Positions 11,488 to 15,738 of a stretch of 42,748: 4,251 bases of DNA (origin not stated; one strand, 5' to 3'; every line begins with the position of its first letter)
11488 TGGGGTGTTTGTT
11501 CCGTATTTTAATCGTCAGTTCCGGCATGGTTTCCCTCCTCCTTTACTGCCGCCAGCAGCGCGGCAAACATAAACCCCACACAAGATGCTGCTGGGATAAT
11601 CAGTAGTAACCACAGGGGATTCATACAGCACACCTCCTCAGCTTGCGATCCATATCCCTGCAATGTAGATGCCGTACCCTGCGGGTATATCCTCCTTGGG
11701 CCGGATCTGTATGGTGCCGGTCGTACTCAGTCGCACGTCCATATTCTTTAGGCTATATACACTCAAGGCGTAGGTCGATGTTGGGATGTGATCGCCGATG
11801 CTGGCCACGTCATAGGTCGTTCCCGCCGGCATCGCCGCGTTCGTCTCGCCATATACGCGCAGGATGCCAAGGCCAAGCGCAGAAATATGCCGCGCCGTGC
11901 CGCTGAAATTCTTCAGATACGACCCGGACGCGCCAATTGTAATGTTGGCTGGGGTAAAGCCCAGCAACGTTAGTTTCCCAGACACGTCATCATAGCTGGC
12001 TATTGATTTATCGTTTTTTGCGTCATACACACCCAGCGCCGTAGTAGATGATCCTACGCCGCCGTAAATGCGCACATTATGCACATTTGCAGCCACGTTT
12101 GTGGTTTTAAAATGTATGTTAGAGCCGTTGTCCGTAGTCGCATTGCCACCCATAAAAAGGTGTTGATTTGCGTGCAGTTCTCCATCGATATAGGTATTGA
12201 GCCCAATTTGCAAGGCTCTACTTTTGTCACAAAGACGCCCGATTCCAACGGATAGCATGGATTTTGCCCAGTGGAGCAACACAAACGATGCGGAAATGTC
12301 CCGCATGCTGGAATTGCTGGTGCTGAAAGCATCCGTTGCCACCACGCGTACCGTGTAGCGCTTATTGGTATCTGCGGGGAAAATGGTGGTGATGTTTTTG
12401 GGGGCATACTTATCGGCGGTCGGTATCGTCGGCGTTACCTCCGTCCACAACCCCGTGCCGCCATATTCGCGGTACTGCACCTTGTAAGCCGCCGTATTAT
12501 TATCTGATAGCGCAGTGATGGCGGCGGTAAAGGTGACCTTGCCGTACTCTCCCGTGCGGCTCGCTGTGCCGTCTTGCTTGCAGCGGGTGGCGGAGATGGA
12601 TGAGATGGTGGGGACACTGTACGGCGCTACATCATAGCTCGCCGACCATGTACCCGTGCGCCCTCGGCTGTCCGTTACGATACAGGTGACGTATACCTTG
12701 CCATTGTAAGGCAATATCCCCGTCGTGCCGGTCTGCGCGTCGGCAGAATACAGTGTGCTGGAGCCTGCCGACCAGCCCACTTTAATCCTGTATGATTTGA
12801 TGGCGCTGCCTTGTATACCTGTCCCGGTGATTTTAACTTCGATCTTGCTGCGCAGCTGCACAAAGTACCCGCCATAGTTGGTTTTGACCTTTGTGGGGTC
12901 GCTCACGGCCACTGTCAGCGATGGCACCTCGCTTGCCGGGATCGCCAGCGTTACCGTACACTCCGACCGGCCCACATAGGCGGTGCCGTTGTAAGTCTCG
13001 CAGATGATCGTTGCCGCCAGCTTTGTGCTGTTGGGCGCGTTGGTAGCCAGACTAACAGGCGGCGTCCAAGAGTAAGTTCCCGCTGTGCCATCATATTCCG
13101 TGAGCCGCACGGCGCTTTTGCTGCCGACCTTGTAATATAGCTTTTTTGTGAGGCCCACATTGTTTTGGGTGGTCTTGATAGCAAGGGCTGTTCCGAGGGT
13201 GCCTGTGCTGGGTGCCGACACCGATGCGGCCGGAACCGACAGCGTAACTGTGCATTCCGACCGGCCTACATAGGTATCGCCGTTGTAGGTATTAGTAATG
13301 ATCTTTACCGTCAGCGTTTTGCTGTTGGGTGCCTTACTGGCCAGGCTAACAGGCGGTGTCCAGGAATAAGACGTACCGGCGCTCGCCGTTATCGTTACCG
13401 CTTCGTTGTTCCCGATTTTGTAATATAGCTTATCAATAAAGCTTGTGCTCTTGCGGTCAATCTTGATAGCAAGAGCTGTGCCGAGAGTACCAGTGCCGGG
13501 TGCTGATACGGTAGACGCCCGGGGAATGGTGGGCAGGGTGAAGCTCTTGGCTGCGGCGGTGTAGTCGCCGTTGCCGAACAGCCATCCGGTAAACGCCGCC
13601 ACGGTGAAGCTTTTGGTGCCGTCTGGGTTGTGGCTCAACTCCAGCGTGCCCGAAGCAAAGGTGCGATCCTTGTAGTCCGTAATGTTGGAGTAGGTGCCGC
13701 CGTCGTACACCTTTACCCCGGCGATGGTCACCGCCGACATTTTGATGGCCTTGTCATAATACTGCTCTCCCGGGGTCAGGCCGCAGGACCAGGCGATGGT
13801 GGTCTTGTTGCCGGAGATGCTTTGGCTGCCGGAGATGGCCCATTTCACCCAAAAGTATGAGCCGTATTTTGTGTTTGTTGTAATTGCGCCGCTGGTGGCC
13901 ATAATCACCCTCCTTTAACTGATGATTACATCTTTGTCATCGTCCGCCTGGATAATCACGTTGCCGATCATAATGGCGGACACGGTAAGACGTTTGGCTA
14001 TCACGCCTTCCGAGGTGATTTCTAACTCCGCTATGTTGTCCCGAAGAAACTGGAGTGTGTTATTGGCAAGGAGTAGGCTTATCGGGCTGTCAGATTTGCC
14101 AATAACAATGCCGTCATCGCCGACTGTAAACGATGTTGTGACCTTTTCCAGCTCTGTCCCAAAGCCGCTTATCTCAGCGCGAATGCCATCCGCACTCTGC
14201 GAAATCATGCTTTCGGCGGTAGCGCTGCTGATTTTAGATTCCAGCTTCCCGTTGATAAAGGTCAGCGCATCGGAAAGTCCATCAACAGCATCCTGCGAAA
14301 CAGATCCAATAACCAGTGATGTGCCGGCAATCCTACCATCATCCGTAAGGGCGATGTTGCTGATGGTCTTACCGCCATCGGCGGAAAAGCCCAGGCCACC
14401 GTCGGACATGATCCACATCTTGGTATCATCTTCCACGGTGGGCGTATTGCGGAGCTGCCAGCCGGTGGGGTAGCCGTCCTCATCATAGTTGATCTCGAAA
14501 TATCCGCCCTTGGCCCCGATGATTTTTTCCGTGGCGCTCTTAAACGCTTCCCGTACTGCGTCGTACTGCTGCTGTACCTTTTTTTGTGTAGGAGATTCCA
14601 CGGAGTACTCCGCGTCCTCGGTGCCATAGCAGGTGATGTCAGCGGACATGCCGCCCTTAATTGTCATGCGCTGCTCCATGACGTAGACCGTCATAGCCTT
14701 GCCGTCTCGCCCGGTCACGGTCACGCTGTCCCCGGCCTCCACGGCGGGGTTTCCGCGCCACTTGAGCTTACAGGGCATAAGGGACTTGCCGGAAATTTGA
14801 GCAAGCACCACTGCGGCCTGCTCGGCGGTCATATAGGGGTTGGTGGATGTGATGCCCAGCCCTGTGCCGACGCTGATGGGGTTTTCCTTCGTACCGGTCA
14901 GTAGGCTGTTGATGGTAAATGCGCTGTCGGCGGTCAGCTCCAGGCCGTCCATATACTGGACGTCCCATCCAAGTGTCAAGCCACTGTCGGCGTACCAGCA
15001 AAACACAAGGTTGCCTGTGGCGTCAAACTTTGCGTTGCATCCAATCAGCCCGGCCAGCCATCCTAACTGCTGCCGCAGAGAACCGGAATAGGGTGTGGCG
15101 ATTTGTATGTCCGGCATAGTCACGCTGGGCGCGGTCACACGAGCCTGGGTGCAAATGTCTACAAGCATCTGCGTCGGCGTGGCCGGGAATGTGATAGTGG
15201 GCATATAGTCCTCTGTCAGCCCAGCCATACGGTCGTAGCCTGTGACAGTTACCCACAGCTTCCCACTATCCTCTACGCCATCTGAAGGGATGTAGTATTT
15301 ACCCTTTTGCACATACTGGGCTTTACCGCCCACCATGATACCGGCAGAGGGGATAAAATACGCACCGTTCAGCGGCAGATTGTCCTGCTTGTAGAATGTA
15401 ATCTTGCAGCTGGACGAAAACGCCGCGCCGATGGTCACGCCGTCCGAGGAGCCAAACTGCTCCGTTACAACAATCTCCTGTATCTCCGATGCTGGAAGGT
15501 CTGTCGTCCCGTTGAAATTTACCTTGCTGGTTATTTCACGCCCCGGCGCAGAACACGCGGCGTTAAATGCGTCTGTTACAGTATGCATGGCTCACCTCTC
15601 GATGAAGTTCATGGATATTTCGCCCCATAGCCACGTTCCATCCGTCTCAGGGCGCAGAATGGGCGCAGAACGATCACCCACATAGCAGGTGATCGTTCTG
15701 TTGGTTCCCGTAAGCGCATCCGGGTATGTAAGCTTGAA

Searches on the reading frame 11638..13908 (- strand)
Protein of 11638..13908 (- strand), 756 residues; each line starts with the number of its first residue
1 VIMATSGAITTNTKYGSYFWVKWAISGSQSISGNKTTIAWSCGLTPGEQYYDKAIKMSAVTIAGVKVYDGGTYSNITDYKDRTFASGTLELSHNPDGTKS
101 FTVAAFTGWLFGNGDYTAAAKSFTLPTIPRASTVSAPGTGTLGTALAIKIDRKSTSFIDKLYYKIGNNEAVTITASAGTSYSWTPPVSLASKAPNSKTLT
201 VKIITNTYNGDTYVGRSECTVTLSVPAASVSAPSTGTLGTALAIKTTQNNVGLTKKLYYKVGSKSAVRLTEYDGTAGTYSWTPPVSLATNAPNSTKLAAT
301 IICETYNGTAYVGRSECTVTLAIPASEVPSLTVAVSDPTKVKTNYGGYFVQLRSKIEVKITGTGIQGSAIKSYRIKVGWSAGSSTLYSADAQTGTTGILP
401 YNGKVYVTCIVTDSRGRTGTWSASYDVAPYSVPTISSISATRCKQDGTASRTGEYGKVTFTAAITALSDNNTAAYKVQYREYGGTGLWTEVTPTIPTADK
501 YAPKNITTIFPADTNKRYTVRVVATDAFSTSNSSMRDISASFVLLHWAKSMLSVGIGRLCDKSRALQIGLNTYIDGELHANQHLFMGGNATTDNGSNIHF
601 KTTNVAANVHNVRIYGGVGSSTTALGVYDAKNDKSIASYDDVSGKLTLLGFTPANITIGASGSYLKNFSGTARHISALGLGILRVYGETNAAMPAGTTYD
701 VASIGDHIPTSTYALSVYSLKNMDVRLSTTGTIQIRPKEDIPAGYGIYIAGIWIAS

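Call 3: search_protein_families(library=pfam, proteins=[window:11638-13908:-], max_evalue=0.01)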
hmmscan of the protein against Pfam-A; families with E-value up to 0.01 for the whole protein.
window:11638-13908:- (756 aa): 1 family
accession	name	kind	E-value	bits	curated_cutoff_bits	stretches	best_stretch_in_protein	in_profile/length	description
PF05895.17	DUF859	-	2.6e-56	191.9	28.8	2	28-227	22-221/626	Siphovirus protein of unknown function (DUF859)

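Call 4: search_protein_families(library=phrogs, proteins=[window:11638-13908:-], max_evalue=0.01)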
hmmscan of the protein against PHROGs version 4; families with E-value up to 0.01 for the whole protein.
window:11638-13908:- (756 aa): 2 families
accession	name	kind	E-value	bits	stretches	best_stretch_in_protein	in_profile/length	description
phrog_372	-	tail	3.4e-101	341.1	2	228-611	132-511/743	tail protein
phrog_18627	-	tail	5e-42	145.3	2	24-230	17-225/317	tail protein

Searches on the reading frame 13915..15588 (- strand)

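Call 14: search_protein_families(library=phrogs, proteins=[window:13915-15588:-], max_evalue=0.001)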
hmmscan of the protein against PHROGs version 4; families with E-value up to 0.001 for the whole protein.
window:13915-15588:- (557 aa): 10 families
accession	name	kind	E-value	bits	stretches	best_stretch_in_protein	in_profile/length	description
phrog_6616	-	tail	5.5e-37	128.2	1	1-436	1-466/991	tail protein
phrog_9680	-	moron, auxiliary metabolic gene and host takeover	7.3e-17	62.4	1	34-343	30-348/471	host range and adsorption protein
phrog_22212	-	unknown function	1.9e-15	56.3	1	3-323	3-342/1655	-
phrog_32308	-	unknown function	2.1e-10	40.3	1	2-292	2-316/709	-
phrog_16267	-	unknown function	4.1e-10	38.2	1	16-326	17-342/2299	-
phrog_5555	-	tail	4.7e-08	32.8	1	283-423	301-440/788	tail protein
phrog_18190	-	unknown function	2.4e-07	30.6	1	259-472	305-469/723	-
phrog_9886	-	unknown function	3.6e-06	26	1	324-492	363-519/940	-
phrog_1067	-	head and packaging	1.3e-05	24.8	1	335-478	377-502/991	minor head protein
phrog_13879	-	unknown function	4.5e-05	22.9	1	253-322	478-545/571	-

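Call 72: search_protein_families(library=pfam, proteins=[window:13915-15588:-], max_evalue=0.001)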
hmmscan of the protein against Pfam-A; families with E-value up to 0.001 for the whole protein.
window:13915-15588:- (557 aa): 0 families
